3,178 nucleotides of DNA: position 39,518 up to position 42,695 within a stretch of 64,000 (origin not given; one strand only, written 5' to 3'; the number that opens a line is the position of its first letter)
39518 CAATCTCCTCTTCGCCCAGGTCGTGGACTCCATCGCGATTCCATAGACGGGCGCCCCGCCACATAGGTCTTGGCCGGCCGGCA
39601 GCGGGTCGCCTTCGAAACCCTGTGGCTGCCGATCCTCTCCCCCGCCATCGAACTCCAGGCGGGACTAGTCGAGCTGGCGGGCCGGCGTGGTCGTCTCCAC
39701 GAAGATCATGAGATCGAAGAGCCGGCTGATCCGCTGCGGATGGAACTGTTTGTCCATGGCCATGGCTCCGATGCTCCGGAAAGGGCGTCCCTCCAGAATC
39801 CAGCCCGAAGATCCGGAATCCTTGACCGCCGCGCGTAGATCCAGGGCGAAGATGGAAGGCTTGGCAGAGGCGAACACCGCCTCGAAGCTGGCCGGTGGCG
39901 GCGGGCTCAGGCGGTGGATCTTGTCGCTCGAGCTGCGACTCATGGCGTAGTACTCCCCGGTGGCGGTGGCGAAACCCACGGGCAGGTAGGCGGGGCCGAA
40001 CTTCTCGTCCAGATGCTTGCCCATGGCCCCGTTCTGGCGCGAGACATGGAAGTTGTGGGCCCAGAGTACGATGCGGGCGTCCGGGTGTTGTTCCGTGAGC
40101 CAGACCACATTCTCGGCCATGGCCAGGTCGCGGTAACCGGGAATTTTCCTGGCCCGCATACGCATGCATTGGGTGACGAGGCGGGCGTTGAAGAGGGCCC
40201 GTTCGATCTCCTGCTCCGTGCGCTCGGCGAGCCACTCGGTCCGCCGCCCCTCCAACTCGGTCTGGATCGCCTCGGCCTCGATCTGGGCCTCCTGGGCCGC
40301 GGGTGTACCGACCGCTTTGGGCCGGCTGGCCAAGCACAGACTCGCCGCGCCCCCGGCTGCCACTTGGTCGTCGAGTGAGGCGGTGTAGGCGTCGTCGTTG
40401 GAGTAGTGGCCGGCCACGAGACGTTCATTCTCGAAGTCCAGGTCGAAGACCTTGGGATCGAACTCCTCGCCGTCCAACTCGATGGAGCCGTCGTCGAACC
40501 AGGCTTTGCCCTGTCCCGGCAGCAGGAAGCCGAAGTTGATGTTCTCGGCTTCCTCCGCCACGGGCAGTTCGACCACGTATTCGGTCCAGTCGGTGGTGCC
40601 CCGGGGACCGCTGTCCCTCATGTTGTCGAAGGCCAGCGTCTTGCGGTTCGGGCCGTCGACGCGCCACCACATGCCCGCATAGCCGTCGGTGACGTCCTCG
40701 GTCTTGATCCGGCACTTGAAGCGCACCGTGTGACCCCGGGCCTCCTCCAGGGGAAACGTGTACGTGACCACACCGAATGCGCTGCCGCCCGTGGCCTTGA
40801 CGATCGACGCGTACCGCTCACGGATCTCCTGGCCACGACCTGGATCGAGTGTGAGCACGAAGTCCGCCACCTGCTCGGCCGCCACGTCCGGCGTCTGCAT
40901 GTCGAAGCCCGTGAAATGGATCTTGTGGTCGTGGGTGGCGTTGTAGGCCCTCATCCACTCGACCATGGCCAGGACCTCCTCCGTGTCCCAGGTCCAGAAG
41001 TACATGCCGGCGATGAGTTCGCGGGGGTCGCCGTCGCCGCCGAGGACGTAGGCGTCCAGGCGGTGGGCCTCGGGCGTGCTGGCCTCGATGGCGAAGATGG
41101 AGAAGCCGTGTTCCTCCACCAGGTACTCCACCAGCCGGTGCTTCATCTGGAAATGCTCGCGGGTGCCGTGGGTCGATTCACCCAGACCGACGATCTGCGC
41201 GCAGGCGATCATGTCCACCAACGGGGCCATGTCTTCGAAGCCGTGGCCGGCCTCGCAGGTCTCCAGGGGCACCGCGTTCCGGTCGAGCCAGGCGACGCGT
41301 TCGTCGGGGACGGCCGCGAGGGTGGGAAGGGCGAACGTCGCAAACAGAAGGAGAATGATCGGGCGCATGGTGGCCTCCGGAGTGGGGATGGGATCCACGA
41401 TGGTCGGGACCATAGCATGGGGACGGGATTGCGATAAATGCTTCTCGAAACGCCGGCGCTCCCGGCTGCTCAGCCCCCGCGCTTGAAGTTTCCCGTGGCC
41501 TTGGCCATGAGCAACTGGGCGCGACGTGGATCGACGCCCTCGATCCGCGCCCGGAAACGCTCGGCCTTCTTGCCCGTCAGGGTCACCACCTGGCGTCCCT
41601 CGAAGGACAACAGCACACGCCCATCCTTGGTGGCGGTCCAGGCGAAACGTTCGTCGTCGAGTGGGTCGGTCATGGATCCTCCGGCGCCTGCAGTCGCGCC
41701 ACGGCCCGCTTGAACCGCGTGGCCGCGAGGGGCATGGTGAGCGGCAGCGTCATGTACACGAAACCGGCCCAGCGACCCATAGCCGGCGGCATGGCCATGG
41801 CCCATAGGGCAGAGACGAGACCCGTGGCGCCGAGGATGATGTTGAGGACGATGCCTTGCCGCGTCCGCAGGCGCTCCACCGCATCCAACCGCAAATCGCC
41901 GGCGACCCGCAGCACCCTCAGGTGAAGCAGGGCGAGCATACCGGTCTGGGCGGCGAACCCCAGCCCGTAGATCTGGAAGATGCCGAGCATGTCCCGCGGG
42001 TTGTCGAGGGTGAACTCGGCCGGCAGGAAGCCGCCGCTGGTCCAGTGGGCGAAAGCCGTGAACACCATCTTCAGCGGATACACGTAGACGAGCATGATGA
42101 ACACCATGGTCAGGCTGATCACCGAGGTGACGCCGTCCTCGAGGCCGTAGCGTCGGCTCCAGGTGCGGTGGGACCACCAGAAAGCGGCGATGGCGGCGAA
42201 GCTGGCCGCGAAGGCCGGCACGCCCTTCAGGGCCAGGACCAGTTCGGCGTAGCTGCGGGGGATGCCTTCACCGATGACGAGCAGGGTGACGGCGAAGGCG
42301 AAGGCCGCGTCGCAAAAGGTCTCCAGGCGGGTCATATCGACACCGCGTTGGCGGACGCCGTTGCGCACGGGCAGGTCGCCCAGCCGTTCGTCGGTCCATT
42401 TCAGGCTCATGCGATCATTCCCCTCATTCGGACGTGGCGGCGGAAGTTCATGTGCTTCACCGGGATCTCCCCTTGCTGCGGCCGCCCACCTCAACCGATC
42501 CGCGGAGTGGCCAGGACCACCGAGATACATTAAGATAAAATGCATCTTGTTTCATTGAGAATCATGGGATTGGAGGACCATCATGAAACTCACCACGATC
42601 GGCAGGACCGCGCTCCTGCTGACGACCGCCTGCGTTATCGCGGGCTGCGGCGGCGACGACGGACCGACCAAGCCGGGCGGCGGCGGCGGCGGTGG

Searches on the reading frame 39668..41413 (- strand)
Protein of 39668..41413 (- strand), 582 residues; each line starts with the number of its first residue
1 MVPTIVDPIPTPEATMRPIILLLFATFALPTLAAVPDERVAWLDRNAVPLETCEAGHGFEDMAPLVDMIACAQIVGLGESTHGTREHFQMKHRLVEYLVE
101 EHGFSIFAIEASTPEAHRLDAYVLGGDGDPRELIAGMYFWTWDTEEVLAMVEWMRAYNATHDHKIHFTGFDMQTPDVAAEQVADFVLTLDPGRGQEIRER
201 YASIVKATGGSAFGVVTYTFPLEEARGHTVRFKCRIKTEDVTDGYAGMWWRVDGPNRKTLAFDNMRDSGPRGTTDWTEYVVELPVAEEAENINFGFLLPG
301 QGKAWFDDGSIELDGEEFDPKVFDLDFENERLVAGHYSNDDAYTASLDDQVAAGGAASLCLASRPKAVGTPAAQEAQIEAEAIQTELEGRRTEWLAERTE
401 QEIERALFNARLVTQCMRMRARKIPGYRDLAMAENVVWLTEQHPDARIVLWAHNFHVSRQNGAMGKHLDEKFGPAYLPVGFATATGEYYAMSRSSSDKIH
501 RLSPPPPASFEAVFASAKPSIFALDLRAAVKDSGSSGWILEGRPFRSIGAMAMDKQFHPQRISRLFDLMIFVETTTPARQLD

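Call 28: search_protein_families(library=pfam, proteins=[window:39668-41413:-], max_evalue=0.0001)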
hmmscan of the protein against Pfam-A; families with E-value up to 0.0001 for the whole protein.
window:39668-41413:- (582 aa): 2 families
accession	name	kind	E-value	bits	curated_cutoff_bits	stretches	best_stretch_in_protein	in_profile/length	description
PF05139.19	Erythro_esteras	-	7.2e-67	227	26.4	2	373-575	135-358/358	Erythromycin esterase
PF04187.18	Cofac_haem_bdg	-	6.3e-05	23.5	27.7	0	417-463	164-209/213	Haem-binding uptake, Tiki superfamily, ChaN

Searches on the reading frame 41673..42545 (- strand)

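Call 77: search_protein_families(library=pfam, proteins=[window:41673-42545:-], max_evalue=0.00001)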
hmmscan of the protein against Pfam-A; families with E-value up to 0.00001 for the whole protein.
window:41673-42545:- (291 aa): 1 family
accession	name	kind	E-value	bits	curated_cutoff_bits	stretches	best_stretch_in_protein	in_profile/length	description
PF06736.16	TMEM175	-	3.6e-10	40.6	25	1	73-154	1-85/88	Endosomal/lysosomal potassium channel TMEM175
